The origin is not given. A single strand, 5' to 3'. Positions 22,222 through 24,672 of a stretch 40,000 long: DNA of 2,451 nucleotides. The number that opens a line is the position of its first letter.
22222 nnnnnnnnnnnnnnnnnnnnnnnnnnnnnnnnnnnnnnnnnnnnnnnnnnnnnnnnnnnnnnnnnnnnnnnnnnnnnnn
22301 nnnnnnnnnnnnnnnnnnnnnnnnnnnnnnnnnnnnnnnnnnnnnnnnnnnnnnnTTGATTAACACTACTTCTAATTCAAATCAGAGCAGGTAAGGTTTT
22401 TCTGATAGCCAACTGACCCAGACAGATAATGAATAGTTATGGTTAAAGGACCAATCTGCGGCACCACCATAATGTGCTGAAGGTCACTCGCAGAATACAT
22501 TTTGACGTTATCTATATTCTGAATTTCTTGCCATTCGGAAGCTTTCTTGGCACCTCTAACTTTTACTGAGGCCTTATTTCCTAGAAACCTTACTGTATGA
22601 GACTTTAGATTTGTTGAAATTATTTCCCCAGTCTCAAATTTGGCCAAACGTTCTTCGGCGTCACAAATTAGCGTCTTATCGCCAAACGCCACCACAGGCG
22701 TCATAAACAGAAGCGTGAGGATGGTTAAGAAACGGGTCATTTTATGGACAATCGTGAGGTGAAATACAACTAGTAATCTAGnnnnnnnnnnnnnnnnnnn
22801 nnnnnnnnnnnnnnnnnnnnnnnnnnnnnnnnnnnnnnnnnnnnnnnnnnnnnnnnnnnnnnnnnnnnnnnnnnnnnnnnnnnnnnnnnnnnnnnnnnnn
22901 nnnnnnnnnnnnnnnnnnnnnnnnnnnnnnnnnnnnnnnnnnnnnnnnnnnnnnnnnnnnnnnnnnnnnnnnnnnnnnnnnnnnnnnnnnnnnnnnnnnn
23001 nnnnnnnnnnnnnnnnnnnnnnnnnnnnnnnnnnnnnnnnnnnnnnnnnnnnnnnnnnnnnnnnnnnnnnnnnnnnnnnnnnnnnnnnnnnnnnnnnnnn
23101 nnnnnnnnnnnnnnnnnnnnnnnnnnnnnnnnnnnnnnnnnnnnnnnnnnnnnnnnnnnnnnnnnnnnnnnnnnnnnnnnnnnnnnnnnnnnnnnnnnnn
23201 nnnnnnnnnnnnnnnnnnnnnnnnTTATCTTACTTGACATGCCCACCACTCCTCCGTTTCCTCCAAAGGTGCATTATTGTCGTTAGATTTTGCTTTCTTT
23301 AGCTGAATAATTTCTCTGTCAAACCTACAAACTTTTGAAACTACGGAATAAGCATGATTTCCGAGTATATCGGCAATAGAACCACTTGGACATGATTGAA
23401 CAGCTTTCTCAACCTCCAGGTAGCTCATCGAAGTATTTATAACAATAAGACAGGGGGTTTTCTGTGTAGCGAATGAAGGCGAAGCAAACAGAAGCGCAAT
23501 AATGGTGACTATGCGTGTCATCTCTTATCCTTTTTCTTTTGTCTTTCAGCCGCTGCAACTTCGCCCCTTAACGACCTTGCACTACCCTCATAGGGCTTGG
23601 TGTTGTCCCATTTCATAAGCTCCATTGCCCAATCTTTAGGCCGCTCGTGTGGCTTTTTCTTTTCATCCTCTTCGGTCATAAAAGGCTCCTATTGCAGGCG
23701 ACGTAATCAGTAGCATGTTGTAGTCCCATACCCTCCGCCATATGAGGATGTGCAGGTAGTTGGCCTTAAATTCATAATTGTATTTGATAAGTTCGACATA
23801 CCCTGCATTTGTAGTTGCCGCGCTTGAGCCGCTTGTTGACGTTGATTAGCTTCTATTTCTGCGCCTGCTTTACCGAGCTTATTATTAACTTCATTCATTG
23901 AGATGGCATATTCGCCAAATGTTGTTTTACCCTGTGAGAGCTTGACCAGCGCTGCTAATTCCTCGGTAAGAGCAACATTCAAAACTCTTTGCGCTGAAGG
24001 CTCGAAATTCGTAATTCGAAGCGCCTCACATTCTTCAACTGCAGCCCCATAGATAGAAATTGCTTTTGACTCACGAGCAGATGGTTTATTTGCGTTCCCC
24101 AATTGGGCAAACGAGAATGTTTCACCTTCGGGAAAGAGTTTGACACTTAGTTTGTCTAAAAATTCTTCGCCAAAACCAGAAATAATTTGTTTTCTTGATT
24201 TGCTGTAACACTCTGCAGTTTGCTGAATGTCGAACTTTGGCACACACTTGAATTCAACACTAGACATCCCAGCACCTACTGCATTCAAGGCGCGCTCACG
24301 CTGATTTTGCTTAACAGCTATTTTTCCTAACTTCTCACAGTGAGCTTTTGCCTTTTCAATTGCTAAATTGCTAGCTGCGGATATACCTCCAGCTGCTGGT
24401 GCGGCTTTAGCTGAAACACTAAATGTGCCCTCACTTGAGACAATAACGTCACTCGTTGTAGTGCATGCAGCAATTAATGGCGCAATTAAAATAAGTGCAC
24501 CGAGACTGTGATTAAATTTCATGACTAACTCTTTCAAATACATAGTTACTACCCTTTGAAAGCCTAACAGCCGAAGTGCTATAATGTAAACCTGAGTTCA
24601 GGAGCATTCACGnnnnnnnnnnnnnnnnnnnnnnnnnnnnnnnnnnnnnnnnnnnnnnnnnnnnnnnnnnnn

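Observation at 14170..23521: One signal peptide, five unrelated cargos: a shared-leader family of small secreted proteins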

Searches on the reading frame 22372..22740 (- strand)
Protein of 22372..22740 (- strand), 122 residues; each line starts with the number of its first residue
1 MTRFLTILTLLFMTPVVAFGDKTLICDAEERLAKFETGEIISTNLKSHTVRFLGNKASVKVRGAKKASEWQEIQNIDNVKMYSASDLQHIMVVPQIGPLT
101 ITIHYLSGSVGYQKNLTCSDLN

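Call 8: search_protein_families(library=pfam, max_evalue=0.1, proteins=[window:22372-22740:-])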
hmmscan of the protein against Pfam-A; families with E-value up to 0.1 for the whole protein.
window:22372-22740:- (122 aa): 0 families

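Call 44: search_protein_families(library=ncbifam, max_evalue=0.01, proteins=[window:22372-22740:-])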
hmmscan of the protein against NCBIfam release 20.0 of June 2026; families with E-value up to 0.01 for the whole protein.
window:22372-22740:- (122 aa): 0 families

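Call 62: predict_structure(protein=window:22372-22740:-)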
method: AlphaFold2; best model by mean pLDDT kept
length: 122 residues; sequences in the alignment: 1
mean_pLDDT: 48.0   pTM: 0.31
mean pLDDT of the five models: 48.0, 46.8, 42.6, 41.9, 35.1
residues with pLDDT >= 90: 0; 70-90: 0; 50-70: 55; < 50: 67
segments of 3 or more residues with pLDDT < 50: 1-3, 10-13, 15-19, 27-49, 53-56, 77-81, 104-117, 119-122
pLDDT, mean of each block of 10 residues (from residue 1): 47 46 49 38 45 51 57 51 53 52 45 43 40
secondary structure, 60 per line:
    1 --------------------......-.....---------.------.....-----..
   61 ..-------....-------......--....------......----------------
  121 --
elements in order: E21-26 H28-32 E49-53 E59-62 E70-73 E81-83 E89-92 E99-104

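Call 69: find_homologous_proteins(query=window:22372-22740:-, max_evalue=0.01)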
Query window:22372-22740:- (122 aa): 2 proteins with E <= 0.01 among 9 candidates.
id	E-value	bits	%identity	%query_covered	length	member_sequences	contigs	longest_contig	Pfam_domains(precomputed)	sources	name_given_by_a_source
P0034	1.3e-73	262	100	100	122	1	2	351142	-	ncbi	ncbi:MAG: hypothetical protein ACON4W_09045 [Parvibaculales bacterium]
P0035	2.1e-56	206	80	100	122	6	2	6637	-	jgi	jgi:hypothetical protein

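Call 70: find_encoding_contigs(protein=P0035, flank=10000, max_places=4)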
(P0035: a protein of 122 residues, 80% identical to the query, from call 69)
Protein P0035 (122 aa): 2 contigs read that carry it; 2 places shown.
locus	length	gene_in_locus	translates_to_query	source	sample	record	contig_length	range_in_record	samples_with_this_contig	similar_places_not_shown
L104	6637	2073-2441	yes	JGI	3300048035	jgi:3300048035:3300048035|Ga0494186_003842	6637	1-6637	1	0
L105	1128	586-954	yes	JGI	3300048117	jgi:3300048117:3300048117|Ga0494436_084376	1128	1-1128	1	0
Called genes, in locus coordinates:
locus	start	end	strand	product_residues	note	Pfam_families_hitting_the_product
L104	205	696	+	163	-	PF13505:OMP_b-brl (weak)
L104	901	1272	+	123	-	-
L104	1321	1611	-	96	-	PF18932:DUF5681 (weak)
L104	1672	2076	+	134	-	-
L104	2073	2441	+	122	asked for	-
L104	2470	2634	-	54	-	-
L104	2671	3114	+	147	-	-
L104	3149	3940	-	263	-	-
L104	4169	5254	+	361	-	PF09250:Prim-Pol, PF08708:PriCT_1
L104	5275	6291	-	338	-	PF00589:Phage_integrase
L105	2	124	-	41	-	?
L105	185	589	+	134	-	-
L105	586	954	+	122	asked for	-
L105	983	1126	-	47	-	?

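Call 74: search_protein_families(library=pfam, alignment_id=A4, max_evalue=0.001)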
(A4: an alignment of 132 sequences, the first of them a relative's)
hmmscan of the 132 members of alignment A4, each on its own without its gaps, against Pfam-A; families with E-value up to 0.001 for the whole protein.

A. member 1, P0035 (122 aa): 0 families

B. families by the number of members that match (of 132 scanned): 20 families
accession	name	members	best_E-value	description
PF04832.17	SOUL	2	2.2e-41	SOUL heme-binding protein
PF16747.10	Adhesin_E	2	1.4e-12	Surface-adhesin protein E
PF13365.12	Trypsin_2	1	1.8e-23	Trypsin-like peptidase domain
PF13414.12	TPR_11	1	5.6e-14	TPR repeat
PF07719.23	TPR_2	1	3e-12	Tetratricopeptide repeat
PF13432.12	TPR_16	1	6.7e-12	Tetratricopeptide repeat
PF13431.12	TPR_17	1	8.5e-11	Tetratricopeptide repeat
PF00515.34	TPR_1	1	3.4e-09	Tetratricopeptide repeat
PF14559.12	TPR_19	1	5.8e-09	Tetratricopeptide repeat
PF13181.12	TPR_8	1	6.6e-07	Tetratricopeptide repeat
PF25184.1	YxzE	1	2.8e-06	YxzE-like putative bacteriocin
PF13424.12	TPR_12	1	4.4e-06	Tetratricopeptide repeat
PF13428.12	TPR_14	1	5.3e-06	Tetratricopeptide repeat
PF13176.12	TPR_7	1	1.9e-05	Tetratricopeptide repeat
PF00089.32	Trypsin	1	2.4e-05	Trypsin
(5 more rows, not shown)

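Call 76: search_protein_families(library=padloc, alignment_id=A4, max_evalue=0.001)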
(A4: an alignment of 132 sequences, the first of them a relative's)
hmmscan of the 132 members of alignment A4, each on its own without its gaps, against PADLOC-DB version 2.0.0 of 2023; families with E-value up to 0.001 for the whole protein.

A. member 1, P0035 (122 aa): 0 families

B. families by the number of members that match (of 132 scanned): 5 families
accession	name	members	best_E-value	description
PDLC02960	RT-Protease_XI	1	1.3e-18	single gene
PDLC02959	RT-Protease_XI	1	1.1e-17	single gene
PDLC05022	PDC-S45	1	7.4e-07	-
PDLC04781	PDC-M71B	1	2.1e-06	-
PDLC04593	PDC-M35A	1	1.8e-05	-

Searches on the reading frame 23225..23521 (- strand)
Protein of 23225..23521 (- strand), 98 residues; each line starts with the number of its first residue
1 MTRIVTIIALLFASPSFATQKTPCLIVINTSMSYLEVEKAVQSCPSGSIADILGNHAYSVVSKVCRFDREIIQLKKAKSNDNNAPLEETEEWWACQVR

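Call 8: search_protein_families(library=pfam, max_evalue=0.1, proteins=[window:23225-23521:-])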
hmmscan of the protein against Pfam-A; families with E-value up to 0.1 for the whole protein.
window:23225-23521:- (98 aa): 0 families

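Call 44: search_protein_families(library=ncbifam, max_evalue=0.01, proteins=[window:23225-23521:-])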
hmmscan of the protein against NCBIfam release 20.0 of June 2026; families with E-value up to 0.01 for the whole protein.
window:23225-23521:- (98 aa): 0 families

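Call 63: predict_structure(protein=window:23225-23521:-)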
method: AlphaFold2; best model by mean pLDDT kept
length: 98 residues; sequences in the alignment: 1
mean_pLDDT: 43.1   pTM: 0.35
mean pLDDT of the five models: 43.1, 41.2, 41.2, 38.9, 38.6
residues with pLDDT >= 90: 0; 70-90: 0; 50-70: 22; < 50: 76
segments of 3 or more residues with pLDDT < 50: 1-22, 47-98
pLDDT, mean of each block of 10 residues (from residue 1): 39 40 52 56 52 37 36 39 41 38
secondary structure, 60 per line:
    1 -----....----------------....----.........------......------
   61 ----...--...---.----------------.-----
elements in order: E6-9 E26-29 H34-42 H49-54 E65-67 E70-72

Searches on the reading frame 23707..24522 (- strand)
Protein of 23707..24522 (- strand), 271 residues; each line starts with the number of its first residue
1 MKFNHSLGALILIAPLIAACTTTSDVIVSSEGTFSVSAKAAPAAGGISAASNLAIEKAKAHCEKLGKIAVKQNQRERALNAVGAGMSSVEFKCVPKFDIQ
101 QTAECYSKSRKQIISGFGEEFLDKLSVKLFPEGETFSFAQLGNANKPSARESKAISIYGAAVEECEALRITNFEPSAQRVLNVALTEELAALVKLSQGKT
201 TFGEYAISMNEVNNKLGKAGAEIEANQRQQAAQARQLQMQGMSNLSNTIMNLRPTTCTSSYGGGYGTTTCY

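Call 8: search_protein_families(library=pfam, max_evalue=0.1, proteins=[window:23707-24522:-])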
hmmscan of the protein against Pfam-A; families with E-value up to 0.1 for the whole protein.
window:23707-24522:- (271 aa): 2 families
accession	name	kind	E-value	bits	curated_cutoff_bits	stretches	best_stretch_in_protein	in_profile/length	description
PF04868.17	PDE6_gamma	-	0.073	13.7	25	0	83-120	12-48/82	Retinal cGMP phosphodiesterase, gamma subunit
PF20673.2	Gag_spuma_C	-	0.097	13.8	25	0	224-266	24-67/87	Spumavirus Gag polyprotein, C-terminal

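Call 43: search_protein_families(library=phrogs, max_evalue=0.01, proteins=[window:23707-24522:-])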
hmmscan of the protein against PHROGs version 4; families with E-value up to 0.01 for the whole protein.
window:23707-24522:- (271 aa): 0 families

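Call 44: search_protein_families(library=ncbifam, max_evalue=0.01, proteins=[window:23707-24522:-])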
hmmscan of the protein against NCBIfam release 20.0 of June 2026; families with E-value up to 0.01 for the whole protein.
window:23707-24522:- (271 aa): 0 families
